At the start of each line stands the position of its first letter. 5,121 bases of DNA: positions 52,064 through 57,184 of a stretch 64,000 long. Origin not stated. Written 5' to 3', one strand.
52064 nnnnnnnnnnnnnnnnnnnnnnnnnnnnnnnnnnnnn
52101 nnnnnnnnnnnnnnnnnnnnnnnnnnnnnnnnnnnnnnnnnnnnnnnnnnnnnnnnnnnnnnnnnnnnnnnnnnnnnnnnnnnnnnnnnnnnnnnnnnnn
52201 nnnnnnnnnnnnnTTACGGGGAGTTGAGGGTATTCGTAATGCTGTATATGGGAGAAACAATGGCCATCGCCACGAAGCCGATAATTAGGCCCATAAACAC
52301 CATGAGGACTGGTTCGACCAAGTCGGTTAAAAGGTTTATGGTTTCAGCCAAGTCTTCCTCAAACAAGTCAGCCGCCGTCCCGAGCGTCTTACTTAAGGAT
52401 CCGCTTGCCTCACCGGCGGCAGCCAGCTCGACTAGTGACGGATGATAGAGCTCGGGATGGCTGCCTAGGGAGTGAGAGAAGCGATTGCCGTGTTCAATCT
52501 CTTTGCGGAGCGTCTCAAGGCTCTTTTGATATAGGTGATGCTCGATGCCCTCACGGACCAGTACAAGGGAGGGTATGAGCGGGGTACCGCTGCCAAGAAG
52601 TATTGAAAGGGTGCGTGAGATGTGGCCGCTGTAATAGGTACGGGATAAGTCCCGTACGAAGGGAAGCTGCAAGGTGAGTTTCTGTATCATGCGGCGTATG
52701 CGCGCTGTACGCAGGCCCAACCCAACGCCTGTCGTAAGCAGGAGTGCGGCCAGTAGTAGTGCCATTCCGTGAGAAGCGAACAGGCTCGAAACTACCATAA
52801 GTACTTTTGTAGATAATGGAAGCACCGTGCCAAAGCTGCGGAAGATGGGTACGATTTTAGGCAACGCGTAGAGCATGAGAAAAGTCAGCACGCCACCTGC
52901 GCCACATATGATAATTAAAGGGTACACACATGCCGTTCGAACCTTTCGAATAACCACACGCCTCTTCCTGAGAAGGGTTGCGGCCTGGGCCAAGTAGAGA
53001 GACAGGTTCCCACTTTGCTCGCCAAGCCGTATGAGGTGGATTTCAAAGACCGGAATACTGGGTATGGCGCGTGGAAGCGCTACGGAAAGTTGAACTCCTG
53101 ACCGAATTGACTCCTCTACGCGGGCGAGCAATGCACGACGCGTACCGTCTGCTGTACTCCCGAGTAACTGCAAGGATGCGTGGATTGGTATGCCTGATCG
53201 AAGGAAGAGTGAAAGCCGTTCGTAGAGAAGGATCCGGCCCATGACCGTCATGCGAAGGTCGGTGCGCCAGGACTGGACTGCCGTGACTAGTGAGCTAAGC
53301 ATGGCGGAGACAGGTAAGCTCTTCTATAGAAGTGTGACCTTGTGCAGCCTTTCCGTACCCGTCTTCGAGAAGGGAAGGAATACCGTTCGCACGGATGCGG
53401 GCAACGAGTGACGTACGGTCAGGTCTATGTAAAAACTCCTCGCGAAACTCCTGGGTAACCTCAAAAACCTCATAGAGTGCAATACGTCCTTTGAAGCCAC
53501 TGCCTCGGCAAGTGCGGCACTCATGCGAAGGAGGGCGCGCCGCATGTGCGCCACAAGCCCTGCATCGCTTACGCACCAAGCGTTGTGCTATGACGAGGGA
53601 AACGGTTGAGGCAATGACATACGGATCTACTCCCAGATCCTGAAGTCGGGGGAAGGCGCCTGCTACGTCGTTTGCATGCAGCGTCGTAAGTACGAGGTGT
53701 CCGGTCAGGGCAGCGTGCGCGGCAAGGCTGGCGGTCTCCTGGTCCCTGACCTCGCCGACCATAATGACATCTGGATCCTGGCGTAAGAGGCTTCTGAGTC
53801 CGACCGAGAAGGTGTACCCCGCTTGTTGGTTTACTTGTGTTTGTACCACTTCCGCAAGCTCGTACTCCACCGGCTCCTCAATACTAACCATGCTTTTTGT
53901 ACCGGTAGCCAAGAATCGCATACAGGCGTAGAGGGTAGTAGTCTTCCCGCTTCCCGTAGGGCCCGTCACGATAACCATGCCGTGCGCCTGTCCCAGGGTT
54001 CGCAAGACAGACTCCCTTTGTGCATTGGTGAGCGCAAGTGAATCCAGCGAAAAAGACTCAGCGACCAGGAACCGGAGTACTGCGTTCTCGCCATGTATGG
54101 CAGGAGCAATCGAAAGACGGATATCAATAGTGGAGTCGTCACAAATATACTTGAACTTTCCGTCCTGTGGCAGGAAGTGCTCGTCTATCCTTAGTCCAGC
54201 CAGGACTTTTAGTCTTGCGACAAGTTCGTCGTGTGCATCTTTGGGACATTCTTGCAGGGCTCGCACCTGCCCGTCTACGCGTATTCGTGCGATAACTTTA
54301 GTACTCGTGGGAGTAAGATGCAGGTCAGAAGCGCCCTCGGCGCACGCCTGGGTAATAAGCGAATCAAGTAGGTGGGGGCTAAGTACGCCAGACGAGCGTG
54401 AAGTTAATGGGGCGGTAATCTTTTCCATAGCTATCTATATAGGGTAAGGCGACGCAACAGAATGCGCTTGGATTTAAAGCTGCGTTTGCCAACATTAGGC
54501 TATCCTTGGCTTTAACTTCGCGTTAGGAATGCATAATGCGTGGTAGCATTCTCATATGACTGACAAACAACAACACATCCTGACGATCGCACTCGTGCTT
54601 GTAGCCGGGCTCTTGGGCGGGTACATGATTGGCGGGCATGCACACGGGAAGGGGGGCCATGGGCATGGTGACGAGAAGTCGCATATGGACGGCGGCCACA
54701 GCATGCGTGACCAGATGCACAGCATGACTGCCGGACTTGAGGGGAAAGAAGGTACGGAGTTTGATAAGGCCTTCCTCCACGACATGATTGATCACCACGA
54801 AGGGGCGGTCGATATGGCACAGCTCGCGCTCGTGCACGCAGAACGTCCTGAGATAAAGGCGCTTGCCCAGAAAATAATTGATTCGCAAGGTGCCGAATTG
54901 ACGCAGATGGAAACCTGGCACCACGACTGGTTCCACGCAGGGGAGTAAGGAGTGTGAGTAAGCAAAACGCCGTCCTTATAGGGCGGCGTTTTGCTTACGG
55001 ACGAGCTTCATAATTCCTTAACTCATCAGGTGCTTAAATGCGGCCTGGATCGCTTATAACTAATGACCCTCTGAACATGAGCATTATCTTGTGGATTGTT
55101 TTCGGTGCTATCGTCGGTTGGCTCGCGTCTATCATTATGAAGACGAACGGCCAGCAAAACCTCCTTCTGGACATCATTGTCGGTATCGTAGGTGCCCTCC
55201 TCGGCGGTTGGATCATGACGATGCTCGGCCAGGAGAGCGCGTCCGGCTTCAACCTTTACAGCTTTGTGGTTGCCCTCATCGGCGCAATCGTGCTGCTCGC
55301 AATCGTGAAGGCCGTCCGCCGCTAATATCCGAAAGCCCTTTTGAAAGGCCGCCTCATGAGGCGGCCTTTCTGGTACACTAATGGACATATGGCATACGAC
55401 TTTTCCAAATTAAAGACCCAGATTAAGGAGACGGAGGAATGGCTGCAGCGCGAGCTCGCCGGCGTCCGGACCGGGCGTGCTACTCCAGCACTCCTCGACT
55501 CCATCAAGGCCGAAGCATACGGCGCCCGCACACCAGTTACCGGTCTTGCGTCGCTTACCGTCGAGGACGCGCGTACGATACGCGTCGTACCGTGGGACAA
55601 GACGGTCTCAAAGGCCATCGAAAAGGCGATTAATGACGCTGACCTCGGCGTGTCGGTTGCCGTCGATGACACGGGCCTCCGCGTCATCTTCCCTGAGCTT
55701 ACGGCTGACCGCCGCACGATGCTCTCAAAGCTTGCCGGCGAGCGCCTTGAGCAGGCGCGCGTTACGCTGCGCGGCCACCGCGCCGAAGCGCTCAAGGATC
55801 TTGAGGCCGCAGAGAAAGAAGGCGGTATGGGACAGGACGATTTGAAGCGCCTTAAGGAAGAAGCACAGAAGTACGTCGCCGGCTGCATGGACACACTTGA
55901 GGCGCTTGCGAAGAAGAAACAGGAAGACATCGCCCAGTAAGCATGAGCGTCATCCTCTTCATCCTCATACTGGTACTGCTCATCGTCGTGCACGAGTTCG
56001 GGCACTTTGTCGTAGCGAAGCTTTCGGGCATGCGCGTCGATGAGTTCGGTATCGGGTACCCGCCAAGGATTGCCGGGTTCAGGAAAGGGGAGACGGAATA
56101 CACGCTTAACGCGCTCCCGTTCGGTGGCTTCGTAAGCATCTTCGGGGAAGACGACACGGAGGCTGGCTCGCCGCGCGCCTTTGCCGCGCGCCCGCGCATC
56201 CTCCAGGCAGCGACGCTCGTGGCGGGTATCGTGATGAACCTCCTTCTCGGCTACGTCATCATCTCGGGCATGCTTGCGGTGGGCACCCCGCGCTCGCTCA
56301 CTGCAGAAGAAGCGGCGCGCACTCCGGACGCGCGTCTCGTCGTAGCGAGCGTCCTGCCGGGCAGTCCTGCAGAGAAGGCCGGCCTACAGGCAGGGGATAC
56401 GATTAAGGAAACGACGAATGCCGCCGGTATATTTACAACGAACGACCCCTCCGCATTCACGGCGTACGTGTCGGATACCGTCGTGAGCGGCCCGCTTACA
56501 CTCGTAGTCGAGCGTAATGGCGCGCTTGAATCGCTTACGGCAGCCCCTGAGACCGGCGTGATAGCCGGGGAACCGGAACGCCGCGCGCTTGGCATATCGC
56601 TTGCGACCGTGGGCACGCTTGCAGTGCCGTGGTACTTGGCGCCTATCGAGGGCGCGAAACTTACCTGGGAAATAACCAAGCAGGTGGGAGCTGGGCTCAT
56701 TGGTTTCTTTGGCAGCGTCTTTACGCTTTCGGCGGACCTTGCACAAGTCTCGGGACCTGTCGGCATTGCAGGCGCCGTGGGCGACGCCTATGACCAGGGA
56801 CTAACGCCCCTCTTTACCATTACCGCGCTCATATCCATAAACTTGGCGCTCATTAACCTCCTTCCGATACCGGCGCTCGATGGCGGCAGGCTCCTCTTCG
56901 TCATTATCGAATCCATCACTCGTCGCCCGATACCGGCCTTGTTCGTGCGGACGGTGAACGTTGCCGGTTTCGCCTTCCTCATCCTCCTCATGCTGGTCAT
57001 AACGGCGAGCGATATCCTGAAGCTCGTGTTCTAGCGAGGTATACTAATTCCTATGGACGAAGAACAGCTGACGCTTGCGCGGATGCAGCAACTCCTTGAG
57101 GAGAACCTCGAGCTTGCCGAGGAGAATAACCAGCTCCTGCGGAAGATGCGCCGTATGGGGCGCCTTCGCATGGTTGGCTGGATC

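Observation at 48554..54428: Compact type IV pilus/pseudopilus operon with an LVIVD-repeat beta-propeller pilin-like protein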

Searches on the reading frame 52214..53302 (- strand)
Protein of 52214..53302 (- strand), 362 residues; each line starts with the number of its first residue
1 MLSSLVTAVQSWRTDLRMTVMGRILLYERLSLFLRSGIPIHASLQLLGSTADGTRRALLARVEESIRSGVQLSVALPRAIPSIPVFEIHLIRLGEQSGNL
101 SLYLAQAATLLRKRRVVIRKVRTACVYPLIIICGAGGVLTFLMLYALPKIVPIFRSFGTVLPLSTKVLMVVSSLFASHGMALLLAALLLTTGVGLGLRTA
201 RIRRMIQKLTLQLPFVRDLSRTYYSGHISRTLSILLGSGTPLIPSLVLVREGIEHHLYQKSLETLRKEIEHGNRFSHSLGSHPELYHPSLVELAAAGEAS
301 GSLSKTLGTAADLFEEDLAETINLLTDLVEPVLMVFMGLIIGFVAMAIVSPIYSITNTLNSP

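Call 3: search_protein_families(library=pfam, proteins=[window:52214-53302:-], max_evalue=0.1)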
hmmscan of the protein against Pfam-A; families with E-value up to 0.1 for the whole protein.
window:52214-53302:- (362 aa): 1 family
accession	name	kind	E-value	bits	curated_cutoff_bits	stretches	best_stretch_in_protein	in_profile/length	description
PF00482.28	T2SSF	-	2.2e-47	160.5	25.2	2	229-351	2-125/125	Type II secretion system (T2SS), protein F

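Call 4: search_protein_families(library=ncbifam, proteins=[window:52214-53302:-], max_evalue=0.1)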
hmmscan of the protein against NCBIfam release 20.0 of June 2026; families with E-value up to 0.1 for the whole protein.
window:52214-53302:- (362 aa): 7 families
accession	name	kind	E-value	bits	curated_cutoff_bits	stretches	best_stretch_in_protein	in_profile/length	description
TIGR02120.1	GspF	equivalog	1.6e-66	225.2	424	1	22-358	64-400/401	type II secretion system inner membrane protein GspF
NF007861.0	PRK10573.1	equivalog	3.4e-54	184.4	401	1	26-360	64-399/401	protein transport protein HofC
NF052607.1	T4PiliAsmPilCThrm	equivalog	2.4e-49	168.5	700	1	28-360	73-405/406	type IV pilus assembly protein PilC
NF052606.1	T4PiliAsmPilCMyx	equivalog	1.7e-40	139.1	700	1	25-358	83-417/419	type IV pilus assembly protein PilC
NF047826.1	T3SSXpsF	equivalog_domain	3.1e-39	134.9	650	1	9-359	51-404/405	type II secretion system protein XpsF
NF041012.2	T4P_ComGB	equivalog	5.6e-39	134.4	240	1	25-355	5-330/332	competence type IV pilus assembly protein ComGB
NF045751.1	MPN385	equivalog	0.061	14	120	0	292-357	36-101/105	MPN385 family protein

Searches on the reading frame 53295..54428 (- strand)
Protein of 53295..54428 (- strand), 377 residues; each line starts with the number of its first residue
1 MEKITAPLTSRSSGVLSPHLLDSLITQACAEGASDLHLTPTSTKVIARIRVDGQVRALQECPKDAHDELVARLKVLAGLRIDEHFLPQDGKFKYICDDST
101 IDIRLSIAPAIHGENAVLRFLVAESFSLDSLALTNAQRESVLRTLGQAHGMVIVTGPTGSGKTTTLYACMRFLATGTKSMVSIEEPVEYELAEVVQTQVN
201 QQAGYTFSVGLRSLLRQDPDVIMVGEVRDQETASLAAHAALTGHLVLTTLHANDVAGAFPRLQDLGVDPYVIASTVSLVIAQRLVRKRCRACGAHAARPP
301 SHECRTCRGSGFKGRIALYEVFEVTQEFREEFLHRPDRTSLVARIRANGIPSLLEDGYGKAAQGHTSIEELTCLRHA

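Call 3: search_protein_families(library=pfam, proteins=[window:53295-54428:-], max_evalue=0.1)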
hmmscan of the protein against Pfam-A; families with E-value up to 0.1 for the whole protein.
window:53295-54428:- (377 aa): 17 families
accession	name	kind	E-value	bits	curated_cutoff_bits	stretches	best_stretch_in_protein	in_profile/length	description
PF00437.27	T2SSE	-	3.3e-108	362.1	24.9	1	19-371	10-368/370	Type II/IV secretion system protein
PF13604.12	AAA_30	-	5.3e-05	23.5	27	1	133-176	2-45/191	AAA domain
PF13481.12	AAA_25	-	0.00035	20.7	27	1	134-180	18-64/195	AAA domain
PF13191.12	AAA_16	-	0.00036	21.5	32.6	1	143-240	14-107/167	AAA ATPase domain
PF20720.3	nSTAND3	-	0.0005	20.3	27.2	1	147-188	15-56/155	Novel STAND NTPase 3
PF13401.12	AAA_22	-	0.00055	20.7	27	1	149-196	5-52/130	AAA domain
PF13086.12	AAA_11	-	0.00058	20.1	27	1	133-174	2-42/257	AAA domain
PF25199.1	nSTAND_NTPase5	-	0.0011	19.2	34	1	144-188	36-81/145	Novel STAND NTPase 5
PF13555.12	AAA_29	-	0.0013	18.9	27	1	148-176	21-49/61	P-loop containing region of AAA domain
PF13476.12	AAA_23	-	0.002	19.2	27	1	149-179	19-48/201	AAA domain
PF13245.12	AAA_19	-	0.0053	17.4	25.1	1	148-177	10-39/134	AAA domain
PF00270.35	DEAD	-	0.0085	16.3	26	1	135-186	2-53/167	DEAD/DEAH box helicase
PF12775.13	AAA_7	-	0.0092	16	25.8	1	138-183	22-67/181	P-loop containing dynein motor region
PF00684.25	DnaJ_CXXCXGXG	-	0.027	15.1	32.7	1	289-315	4-29/65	DnaJ central domain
PF04851.21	ResIII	-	0.045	14.1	22.5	1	133-174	4-48/164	Type III restriction enzyme, res subunit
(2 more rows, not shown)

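Call 4: search_protein_families(library=ncbifam, proteins=[window:53295-54428:-], max_evalue=0.1)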
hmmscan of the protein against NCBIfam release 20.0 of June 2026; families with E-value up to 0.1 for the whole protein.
window:53295-54428:- (377 aa): 36 families (the best 25 are shown)
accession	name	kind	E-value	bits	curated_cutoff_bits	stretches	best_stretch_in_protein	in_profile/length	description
TIGR02533.1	type_II_gspE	equivalog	2.5e-114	382.6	630.25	1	19-372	111-483/486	type II secretion system ATPase GspE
TIGR02538.1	type_IV_pilB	equivalog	2.3e-106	356.6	675.65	2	20-296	184-463/564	type IV-A pilus assembly ATPase PilB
NF007755.0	PRK10436.1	equivalog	4.3e-106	355.3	617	1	19-372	87-456/465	type II secretion system protein GspE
NF053534.1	T4PilAsmATPsTfpB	equivalog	9e-91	305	850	2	20-295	204-482/584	type IV pilus assembly ATPase TfpB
NF041000.1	ATPase_ComGA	equivalog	7.6e-77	257.9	300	1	23-286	2-266/267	competence type IV pilus ATPase ComGA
TIGR01420.1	pilT_fam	subfamily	1.4e-44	152.7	319.1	1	21-287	2-270/343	PilT/PilU family type 4a pilus ATPase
TIGR02525.1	plasmid_TraJ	equivalog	3.6e-23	82.1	368.3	1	140-264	140-271/372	plasmid transfer ATPase TraJ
TIGR02524.1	dot_icm_DotB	equivalog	4.3e-23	82.1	463.3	1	115-285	104-285/358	Dot/Icm type IV secretion system ATPase DotB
NF058587.1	archaellum_moto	equivalog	3.5e-18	65.7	550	1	148-272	274-404/527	archaellum flagellar ATPase motor FlaI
TIGR03819.1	heli_sec_ATPase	hypoth_equivalog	9.4e-18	64.5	373.15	1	64-267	94-302/340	TadA family conjugal transfer-associated ATPase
TIGR02782.1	TrbB_P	equivalog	1.2e-16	60.9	304.55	1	127-279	111-275/303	P-type conjugative transfer ATPase TrbB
TIGR02788.1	VirB11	equivalog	1.5e-15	57.1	249.95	1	138-265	133-265/308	P-type DNA transfer ATPase VirB11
NF010469.0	PRK13894.1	subfamily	1.3e-13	51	508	1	130-265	131-267/320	conjugal transfer ATPase TrbB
NF010407.0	PRK13833.1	subfamily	1.5e-11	44.3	499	1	131-267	127-264/323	conjugal transfer protein TrbB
NF053672.1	bindosome_BasE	exception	4.9e-09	35.4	1000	1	146-262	267-388/512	bindosome assembly system ATPase subunit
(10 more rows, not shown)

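Call 74: search_solved_structures(query=window:53295-54428:-, max_evalue=1e-20)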
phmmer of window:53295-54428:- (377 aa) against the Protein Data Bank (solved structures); distinct sequences matched with E-value up to 1e-20: 20.
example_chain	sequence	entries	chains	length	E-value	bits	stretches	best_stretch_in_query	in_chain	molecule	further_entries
5oiu_A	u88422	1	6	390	9.3e-83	281.3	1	22-300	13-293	Type IV pilus assembly protein PilF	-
5it5_F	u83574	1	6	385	9.5e-83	281.2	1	22-300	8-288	ATP binding motif-containing protein PilF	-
6ejf_A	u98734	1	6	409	1.2e-82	280.9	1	22-300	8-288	Type IV pilus assembly protein PilF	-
6f8l_G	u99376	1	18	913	1.1e-81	277.7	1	19-372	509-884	Type IV pilus assembly protein PilF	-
1p9r_A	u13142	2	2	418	3e-78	266.4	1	20-293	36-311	General secretion pathway protein E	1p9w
4pht_A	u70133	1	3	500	3.6e-78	266.2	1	20-372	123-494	General secretory pathway protein E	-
4kss_A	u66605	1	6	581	7.4e-78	265.1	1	20-293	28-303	Type II secretion system protein E, hemolysin-coregulated protein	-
4ksr_A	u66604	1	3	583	7.6e-78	265.1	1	20-293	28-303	Type II secretion system protein E, Hemolysin-coregulated protein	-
5zfr_A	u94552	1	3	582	3.6e-73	249.7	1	20-295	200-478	Type IV pilus biogenesis ATPase PilB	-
6olj_C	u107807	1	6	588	1.4e-71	244.5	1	20-293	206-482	Type IV pilus biogenesis ATPase PilB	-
5tsg_B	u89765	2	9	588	1.5e-71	244.4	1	20-293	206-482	Type IV pilus biogenesis ATPase PilB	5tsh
3jc8_Ba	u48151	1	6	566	2.6e-71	243.6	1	20-296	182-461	Type IV-A pilus assembly ATPase PilB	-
8dze_A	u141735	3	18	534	2.6e-31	112.1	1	23-293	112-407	BfpD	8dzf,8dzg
3jvu_A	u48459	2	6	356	2.6e-30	108.8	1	24-287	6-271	Twitching mobility protein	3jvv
2ewv_A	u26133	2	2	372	2.5e-28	102.3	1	24-266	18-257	twitching motility protein PilT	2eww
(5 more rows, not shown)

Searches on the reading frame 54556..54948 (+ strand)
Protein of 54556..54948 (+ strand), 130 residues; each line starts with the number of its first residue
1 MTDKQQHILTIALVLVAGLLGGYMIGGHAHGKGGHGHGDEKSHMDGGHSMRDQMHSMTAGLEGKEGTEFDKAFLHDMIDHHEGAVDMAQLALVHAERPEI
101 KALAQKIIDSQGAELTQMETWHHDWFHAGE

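Call 18: search_protein_families(library=pfam, proteins=[window:54556-54948:+], max_evalue=0.001)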
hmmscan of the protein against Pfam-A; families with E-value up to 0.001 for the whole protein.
window:54556-54948:+ (130 aa): 2 families
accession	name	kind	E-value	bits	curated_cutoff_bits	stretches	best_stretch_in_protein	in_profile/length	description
PF03713.19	DUF305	-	3.7e-22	79.5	27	1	35-121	64-150/151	Domain of unknown function (DUF305)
PF13628.12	DUF4142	-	2.6e-09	37.9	27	1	49-107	66-124/138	Domain of unknown function (DUF4142)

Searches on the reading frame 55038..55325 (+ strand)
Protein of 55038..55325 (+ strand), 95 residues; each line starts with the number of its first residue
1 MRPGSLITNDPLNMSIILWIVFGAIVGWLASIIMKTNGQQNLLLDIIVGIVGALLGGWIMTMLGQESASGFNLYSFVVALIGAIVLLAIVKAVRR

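Call 18: search_protein_families(library=pfam, proteins=[window:55038-55325:+], max_evalue=0.001)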
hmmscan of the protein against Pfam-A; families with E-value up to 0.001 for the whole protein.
window:55038-55325:+ (95 aa): 1 family
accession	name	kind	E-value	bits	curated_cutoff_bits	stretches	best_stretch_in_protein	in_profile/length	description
PF04226.18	Transgly_assoc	-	1.3e-16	60.9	25.3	1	46-95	1-49/49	Transglycosylase associated protein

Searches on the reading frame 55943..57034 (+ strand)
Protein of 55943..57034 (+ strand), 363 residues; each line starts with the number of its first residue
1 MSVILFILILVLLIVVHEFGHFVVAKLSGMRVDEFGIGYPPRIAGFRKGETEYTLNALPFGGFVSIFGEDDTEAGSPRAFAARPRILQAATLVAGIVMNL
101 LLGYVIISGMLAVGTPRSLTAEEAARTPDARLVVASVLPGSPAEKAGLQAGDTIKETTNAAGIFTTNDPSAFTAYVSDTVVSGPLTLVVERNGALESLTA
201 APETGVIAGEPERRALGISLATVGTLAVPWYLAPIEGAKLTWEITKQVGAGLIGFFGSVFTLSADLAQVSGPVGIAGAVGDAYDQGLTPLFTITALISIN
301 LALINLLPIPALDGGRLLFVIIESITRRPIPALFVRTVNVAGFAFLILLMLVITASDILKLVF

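Call 18: search_protein_families(library=pfam, proteins=[window:55943-57034:+], max_evalue=0.001)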
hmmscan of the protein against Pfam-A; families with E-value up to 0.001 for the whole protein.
window:55943-57034:+ (363 aa): 4 families
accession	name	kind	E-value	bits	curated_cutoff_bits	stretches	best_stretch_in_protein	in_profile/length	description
PF02163.28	Peptidase_M50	-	2.4e-56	191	27.2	1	6-349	2-221/221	Peptidase family M50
PF17820.7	PDZ_6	-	1.1e-06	28.7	27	1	133-154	1-22/54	PDZ domain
PF00595.29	PDZ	-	4.5e-05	24.2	23.2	1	124-154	21-49/81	PDZ domain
PF13180.12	PDZ_2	-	0.00058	20.5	27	1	130-199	12-77/80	PDZ domain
